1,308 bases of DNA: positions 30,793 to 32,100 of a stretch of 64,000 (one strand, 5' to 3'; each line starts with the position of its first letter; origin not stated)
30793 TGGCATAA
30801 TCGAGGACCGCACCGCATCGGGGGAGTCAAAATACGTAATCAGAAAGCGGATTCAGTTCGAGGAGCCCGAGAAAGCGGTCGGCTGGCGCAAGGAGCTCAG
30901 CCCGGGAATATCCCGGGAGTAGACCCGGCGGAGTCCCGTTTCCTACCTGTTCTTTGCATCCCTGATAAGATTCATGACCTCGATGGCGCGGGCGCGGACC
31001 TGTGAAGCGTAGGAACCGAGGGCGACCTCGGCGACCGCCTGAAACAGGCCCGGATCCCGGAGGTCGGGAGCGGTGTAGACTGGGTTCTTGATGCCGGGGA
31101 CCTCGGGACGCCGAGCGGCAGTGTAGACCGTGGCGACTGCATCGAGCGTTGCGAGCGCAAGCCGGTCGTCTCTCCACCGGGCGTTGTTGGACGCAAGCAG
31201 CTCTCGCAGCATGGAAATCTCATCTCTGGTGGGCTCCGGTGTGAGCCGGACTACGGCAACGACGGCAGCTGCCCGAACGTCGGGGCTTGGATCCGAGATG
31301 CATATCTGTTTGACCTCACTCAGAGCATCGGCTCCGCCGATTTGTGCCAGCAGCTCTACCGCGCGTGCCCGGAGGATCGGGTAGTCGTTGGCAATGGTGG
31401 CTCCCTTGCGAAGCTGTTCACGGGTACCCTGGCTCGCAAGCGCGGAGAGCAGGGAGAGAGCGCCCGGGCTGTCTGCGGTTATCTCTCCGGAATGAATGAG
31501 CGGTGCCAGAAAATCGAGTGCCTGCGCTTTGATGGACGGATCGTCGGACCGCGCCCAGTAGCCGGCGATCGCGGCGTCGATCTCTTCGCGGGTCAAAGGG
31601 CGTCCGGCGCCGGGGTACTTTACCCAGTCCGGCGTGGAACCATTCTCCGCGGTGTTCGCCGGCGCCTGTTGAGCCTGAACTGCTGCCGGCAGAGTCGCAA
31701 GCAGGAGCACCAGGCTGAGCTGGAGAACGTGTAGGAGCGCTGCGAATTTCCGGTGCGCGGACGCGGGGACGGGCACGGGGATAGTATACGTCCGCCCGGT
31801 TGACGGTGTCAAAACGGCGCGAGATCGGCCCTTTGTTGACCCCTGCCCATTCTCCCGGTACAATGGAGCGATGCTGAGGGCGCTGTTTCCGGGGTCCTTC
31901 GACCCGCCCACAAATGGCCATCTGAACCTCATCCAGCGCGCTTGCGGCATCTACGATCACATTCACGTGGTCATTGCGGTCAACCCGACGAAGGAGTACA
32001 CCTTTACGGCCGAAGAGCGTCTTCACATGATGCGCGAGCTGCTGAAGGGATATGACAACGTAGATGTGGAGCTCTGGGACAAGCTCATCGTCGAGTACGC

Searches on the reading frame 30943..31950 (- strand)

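Call 64: search_protein_families(library=pfam, proteins=[window:30943-31950:-], max_evalue=0.00001)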
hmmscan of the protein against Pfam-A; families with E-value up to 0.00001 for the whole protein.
window:30943-31950:- (335 aa): 1 family
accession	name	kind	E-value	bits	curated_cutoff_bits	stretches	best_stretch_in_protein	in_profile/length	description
PF13646.12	HEAT_2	-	3.4e-10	40.5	27.7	1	188-261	11-81/88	HEAT repeats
